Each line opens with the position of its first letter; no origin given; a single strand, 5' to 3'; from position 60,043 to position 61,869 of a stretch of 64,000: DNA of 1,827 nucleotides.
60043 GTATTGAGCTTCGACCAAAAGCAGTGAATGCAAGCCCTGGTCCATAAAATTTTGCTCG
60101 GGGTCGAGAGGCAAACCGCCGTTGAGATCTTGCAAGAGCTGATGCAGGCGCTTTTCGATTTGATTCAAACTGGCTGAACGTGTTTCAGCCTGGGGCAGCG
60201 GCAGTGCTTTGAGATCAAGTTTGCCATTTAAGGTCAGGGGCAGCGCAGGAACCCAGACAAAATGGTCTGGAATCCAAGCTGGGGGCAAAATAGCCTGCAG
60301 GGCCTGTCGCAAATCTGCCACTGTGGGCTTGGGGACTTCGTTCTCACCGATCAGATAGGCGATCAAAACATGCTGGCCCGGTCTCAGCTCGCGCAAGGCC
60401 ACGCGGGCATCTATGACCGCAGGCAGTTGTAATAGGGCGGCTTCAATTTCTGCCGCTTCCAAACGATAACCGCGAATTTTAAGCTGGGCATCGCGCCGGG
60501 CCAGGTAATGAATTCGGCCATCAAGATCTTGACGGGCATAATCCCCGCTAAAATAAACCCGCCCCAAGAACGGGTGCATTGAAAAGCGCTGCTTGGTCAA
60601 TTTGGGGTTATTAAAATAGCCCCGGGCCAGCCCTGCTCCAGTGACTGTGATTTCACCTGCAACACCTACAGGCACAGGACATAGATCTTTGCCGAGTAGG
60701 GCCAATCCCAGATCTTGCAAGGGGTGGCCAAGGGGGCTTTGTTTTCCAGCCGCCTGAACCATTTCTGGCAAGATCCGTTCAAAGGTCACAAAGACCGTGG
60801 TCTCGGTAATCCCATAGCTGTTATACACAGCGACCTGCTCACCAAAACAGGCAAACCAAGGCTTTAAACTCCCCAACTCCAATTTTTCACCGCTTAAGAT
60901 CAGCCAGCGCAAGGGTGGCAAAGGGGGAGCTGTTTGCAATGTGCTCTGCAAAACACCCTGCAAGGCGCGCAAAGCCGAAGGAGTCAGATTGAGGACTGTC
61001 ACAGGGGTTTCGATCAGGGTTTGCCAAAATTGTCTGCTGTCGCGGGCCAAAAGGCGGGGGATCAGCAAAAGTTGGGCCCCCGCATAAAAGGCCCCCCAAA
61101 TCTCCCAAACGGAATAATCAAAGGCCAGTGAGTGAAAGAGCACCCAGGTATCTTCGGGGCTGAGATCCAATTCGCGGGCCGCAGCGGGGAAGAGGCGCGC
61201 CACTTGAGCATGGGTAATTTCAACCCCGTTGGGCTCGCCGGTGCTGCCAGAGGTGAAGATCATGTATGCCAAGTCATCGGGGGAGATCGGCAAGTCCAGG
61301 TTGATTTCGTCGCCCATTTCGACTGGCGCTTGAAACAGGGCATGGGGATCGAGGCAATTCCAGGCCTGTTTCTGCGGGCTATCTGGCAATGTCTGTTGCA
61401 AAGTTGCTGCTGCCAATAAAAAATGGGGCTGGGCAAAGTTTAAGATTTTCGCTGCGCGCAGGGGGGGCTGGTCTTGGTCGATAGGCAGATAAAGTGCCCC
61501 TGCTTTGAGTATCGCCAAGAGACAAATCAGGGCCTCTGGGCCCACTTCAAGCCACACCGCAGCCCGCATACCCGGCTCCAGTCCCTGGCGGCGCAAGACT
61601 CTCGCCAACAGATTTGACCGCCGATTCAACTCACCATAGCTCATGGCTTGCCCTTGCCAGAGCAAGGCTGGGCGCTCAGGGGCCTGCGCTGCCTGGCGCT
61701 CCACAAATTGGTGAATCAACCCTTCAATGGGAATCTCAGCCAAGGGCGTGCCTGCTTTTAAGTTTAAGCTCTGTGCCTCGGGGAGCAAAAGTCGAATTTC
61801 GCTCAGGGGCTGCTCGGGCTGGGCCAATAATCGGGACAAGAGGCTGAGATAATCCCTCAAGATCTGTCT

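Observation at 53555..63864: Single-module NRPS-PKS (C-A-T-KS-AT-KR-ACP-TE) predicted to make an N-acyl gamma-amino-beta-hydroxy acid, translationally coupled to a secreted C11 cysteine protease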

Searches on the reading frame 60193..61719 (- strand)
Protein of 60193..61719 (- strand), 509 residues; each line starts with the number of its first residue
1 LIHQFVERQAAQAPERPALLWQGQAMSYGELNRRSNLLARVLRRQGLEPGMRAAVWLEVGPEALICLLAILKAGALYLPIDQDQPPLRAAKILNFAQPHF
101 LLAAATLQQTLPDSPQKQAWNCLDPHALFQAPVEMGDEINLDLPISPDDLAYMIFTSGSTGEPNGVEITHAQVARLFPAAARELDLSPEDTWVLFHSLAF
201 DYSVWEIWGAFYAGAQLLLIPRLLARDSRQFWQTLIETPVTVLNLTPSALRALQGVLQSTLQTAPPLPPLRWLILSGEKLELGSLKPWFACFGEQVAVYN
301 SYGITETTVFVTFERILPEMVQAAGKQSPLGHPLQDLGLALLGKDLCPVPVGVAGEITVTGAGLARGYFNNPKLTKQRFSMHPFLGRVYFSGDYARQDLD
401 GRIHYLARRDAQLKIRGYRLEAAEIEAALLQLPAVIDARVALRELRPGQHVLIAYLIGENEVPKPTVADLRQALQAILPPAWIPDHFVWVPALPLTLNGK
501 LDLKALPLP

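Call 70: search_solved_structures(query=window:60193-61719:-, max_evalue=1e-40)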
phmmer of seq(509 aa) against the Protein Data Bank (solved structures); distinct sequences matched with E-value up to 1e-40: 65 (the best 60 are shown).
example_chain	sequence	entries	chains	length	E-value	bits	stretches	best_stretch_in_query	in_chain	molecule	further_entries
6mfy_A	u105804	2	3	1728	5.2e-150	503.8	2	2-509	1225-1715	Linear gramicidin synthase subunit A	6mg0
9be3_A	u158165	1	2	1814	6.3e-150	503.6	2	2-509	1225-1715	Linear gramicidin synthase subunit A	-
9be4_A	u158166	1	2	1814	6.3e-150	503.6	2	2-509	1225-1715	Linear gramicidin synthase subunit A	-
6mfz_A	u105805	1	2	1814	6.4e-150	503.5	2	2-509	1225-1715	Linear gramicidin synthase subunit A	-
9meh_A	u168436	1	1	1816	6.4e-150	503.5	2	2-509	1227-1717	Linear gramicidin synthase subunit A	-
8xjz_C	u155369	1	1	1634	3.8e-109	369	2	5-505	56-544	Peptide synthetase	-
3vnq_A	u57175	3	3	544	7.3e-95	321.9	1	8-505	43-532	NRPS adenylation protein CytC1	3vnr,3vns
5n9w_A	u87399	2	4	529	2.1e-85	290.7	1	7-504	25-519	Adenylation domain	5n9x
6n8e_A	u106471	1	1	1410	2.8e-84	287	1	5-507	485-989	holo-ObiF1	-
9bfd_A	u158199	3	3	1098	1.8e-79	271.1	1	2-509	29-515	Tyrocidine synthase 1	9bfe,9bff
6p1j_A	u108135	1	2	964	5.6e-78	266.2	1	2-506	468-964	Txo2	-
6ea3_B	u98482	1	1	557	7.7e-76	259.1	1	8-509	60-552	adenylation domain of Fuscachelin synthetase component H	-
5u89_A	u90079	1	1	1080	1.9e-74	254.5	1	4-509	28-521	Amino acid adenylation domain protein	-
4d4g_A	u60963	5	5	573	4.3e-74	253.4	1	2-509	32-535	APNAA1 | APNA A1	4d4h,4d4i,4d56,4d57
8hlk_A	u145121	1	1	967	7.3e-74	252.6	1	2-509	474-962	Microcystin synthetase B (Fragment)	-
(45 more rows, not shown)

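Call 71: search_solved_structures(query=window:60193-61719:-, max_evalue=1e-100, show_alignments=1)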
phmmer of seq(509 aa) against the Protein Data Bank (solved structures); distinct sequences matched with E-value up to 1e-100: 6.
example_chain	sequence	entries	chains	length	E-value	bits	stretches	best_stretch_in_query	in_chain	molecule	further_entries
6mfy_A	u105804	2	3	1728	5.2e-150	503.8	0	2-509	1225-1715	Linear gramicidin synthase subunit A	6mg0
9be3_A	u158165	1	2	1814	6.3e-150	503.6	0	2-509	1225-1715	Linear gramicidin synthase subunit A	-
9be4_A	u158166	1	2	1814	6.3e-150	503.6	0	2-509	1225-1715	Linear gramicidin synthase subunit A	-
6mfz_A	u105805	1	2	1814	6.4e-150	503.5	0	2-509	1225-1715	Linear gramicidin synthase subunit A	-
9meh_A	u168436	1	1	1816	6.4e-150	503.5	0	2-509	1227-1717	Linear gramicidin synthase subunit A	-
8xjz_C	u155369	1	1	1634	3.8e-109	369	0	5-505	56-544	Peptide synthetase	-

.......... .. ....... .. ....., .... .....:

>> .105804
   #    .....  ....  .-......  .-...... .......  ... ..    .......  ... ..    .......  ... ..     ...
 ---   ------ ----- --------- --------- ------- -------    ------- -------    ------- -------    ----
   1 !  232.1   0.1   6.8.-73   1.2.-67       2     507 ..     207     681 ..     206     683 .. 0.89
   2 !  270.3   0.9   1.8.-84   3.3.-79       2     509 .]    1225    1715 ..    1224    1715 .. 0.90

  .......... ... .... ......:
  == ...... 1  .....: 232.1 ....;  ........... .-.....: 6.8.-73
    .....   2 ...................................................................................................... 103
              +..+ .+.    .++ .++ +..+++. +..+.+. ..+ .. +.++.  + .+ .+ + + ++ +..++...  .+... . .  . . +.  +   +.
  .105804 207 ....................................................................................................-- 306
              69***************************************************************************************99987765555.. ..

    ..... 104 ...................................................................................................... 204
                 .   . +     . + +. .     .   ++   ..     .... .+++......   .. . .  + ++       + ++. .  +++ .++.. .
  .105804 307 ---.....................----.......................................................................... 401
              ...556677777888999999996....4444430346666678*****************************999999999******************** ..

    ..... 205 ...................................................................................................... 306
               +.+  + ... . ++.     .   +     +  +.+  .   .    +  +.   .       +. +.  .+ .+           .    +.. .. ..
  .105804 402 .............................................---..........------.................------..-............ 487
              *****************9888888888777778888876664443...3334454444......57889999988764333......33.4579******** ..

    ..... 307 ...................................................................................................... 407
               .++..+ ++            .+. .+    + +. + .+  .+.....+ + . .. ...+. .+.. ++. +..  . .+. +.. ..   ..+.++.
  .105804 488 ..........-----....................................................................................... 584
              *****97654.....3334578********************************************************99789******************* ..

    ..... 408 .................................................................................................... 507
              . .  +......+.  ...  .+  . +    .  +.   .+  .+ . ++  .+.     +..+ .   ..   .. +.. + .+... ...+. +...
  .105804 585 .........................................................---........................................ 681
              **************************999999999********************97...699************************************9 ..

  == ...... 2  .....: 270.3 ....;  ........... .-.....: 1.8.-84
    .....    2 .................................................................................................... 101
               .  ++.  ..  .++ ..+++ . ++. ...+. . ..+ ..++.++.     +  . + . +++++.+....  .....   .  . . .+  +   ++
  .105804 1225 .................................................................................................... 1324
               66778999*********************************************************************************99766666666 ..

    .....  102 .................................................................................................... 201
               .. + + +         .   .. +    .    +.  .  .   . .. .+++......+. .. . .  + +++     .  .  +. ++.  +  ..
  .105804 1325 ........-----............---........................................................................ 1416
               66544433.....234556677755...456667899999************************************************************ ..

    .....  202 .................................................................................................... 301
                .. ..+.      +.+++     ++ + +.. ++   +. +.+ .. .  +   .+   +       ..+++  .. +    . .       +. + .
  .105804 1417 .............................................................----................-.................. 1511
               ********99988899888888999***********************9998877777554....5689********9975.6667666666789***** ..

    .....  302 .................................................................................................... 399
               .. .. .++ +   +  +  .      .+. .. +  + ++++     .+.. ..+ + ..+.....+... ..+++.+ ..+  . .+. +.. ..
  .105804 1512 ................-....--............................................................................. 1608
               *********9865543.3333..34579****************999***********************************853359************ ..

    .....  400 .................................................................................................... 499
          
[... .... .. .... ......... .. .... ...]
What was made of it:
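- Tried and rejected: The LgrA hit of 504 bits (call 70) turned out to be the sum of two A-domain matches of 232 and 270 bits (call 71).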

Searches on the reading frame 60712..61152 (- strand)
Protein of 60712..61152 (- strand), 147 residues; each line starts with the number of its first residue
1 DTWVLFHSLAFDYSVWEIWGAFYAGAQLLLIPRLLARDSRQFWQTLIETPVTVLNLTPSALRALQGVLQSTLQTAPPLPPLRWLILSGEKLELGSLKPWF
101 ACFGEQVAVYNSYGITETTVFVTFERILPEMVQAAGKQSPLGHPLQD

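Call 72: search_solved_structures(query=window:60712-61152:-, max_evalue=1e-8, show_alignments=5)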
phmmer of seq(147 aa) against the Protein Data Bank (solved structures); distinct sequences matched with E-value up to 1e-8: 5.
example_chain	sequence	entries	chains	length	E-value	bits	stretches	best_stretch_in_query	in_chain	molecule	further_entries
3vnq_A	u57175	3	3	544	3.8e-32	114.8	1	1-129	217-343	NRPS adenylation protein CytC1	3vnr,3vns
5n9w_A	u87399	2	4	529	5.8e-29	104.4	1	1-145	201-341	Adenylation domain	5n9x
6n8e_A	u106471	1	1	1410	5.1e-16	62.4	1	1-142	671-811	holo-ObiF1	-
8xjz_C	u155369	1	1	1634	2.3e-15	60.3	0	9-128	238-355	Peptide synthetase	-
5ja1_A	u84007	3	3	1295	3.7e-10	43.4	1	10-145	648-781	Enterobactin synthase component F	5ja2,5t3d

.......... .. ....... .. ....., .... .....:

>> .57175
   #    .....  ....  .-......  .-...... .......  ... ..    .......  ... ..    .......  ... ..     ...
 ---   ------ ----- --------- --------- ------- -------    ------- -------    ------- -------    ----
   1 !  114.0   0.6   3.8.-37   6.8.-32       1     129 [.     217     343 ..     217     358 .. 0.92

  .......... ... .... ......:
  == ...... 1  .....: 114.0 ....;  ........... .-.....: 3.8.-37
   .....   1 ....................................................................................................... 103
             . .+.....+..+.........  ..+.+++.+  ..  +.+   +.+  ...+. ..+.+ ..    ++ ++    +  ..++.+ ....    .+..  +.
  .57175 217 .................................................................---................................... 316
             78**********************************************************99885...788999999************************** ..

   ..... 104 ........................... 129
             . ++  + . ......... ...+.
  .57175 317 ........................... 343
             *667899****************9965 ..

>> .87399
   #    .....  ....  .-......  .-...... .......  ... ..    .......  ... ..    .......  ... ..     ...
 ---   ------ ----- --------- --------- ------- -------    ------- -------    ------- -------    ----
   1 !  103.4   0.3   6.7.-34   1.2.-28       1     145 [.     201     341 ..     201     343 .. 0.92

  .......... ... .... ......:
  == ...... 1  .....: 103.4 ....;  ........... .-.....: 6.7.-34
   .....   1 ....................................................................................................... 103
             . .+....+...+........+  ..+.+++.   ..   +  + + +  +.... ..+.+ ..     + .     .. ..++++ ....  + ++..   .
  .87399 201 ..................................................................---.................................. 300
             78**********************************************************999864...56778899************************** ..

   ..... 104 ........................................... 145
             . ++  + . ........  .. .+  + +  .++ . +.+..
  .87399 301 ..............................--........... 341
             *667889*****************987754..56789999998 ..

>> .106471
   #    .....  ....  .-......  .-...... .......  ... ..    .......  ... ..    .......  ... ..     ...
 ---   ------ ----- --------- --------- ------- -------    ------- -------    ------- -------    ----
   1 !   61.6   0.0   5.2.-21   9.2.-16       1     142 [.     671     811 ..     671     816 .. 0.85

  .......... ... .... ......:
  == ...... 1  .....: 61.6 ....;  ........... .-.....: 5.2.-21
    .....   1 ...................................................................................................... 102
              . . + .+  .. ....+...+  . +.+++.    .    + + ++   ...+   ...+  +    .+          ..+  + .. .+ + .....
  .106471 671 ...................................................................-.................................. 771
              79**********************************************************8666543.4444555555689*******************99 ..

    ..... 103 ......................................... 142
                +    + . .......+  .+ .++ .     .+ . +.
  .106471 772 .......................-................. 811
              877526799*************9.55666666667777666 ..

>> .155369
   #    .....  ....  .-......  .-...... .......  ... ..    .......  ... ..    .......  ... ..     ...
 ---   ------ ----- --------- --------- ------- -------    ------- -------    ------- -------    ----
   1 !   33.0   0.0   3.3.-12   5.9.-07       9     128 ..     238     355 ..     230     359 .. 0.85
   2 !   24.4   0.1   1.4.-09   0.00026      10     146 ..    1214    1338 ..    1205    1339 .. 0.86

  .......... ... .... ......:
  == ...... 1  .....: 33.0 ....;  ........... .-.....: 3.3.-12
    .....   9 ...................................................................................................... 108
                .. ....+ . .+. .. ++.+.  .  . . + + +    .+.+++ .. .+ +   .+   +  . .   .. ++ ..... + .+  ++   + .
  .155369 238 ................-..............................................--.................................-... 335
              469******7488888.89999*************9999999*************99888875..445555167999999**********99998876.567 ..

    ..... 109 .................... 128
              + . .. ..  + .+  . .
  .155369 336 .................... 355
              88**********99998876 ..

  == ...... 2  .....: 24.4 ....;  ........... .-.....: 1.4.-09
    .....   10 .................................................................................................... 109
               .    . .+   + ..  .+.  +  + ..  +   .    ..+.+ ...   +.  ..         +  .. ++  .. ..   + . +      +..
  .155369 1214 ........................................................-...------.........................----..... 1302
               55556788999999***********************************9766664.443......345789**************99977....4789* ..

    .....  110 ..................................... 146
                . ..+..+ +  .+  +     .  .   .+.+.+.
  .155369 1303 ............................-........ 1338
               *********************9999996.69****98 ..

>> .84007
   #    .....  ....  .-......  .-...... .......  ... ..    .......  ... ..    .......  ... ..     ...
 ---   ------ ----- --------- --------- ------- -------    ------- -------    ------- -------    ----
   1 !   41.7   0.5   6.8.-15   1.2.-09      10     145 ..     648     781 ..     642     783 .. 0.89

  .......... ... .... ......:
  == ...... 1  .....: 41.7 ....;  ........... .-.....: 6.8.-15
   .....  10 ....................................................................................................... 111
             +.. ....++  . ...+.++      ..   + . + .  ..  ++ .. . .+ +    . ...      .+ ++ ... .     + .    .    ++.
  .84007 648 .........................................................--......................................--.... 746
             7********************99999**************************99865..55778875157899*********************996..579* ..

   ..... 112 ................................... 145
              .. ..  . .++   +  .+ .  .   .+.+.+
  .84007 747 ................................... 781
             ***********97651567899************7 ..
